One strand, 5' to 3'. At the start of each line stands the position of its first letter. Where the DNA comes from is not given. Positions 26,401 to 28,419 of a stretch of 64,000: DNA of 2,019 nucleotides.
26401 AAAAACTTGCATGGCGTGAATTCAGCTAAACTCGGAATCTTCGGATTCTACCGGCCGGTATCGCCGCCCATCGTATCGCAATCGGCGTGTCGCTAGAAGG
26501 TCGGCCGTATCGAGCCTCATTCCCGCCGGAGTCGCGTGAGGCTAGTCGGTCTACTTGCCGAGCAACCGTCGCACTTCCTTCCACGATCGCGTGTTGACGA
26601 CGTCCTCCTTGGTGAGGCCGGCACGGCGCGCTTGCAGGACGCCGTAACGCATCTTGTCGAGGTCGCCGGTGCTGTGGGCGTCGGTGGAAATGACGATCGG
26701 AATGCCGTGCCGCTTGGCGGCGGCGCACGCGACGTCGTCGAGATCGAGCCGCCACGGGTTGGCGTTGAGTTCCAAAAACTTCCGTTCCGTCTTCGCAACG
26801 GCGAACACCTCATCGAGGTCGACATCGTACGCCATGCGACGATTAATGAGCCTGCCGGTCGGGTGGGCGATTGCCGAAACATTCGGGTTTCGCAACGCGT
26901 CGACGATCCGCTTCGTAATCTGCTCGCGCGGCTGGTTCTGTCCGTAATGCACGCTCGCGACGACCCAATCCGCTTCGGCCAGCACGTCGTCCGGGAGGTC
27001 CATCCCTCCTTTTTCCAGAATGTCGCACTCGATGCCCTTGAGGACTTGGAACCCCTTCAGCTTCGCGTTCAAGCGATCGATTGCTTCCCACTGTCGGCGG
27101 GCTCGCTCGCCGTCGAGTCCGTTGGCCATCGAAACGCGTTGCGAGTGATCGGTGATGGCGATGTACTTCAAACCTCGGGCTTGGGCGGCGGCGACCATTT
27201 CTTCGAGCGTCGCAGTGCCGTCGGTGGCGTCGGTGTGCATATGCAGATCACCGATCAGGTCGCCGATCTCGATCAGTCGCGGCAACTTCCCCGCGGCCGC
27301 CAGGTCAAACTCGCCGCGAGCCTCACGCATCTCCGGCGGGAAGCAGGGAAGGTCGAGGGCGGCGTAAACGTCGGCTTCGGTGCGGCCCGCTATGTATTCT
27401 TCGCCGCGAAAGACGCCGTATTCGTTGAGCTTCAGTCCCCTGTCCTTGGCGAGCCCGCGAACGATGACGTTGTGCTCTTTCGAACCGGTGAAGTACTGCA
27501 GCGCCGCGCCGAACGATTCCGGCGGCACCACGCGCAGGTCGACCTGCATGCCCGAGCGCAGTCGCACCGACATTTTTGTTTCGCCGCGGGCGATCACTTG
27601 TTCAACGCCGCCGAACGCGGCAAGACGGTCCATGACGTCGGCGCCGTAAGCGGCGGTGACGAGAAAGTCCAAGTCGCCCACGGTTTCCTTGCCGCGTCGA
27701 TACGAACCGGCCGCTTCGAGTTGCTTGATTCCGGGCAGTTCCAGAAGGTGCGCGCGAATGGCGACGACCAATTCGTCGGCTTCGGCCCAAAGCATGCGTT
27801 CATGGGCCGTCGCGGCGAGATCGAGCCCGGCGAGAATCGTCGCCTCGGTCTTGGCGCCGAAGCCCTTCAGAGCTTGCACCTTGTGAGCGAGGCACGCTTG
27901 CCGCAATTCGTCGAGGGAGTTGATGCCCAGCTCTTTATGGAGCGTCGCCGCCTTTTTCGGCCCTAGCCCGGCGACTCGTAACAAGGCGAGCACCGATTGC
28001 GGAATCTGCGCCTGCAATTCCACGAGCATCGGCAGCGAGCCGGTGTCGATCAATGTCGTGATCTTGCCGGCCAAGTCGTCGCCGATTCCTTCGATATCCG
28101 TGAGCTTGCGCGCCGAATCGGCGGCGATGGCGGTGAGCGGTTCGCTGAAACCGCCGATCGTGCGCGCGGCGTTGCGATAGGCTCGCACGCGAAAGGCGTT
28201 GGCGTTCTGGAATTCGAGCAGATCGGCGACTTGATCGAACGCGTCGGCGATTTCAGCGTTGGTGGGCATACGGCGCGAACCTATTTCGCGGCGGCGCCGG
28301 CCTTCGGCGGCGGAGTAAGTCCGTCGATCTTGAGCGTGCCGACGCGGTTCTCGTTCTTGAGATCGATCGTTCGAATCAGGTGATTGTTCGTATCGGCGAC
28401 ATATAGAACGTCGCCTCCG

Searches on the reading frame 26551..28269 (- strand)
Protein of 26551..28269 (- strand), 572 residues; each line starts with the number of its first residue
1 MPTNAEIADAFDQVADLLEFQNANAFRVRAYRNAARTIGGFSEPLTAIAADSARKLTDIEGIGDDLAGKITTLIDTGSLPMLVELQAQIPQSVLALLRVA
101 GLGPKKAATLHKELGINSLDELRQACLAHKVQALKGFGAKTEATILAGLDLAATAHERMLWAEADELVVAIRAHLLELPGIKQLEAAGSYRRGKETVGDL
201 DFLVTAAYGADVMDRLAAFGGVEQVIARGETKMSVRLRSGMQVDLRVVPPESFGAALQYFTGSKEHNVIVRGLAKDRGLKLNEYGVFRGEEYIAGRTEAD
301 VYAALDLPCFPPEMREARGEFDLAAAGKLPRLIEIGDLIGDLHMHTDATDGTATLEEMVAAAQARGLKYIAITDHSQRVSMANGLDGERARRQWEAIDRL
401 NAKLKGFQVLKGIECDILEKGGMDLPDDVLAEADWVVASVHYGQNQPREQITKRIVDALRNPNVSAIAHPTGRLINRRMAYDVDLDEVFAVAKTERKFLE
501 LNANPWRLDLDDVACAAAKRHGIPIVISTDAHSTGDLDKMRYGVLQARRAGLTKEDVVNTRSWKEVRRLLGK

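Call 26: search_protein_families(library=pfam, proteins=[window:26551-28269:-], max_evalue=0.001)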
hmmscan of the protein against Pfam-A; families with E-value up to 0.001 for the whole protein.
window:26551-28269:- (572 aa): 5 families
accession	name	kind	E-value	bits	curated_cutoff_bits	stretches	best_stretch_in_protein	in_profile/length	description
PF14791.11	DNA_pol_B_thumb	-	1.3e-22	79.8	25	1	256-316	1-63/63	DNA polymerase beta thumb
PF14716.13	HHH_8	-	1.8e-20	73.5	30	1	3-78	2-72/73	Helix-hairpin-helix domain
PF14520.12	HHH_5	-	1.4e-12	48.3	27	1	95-149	3-55/57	Helix-hairpin-helix domain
PF02811.25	PHP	-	2.1e-12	48.1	26.4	1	341-503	1-163/164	PHP domain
PF14792.12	DNA_pol_B_palm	-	6.9e-07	29.9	25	1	162-209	5-52/113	DNA polymerase beta palm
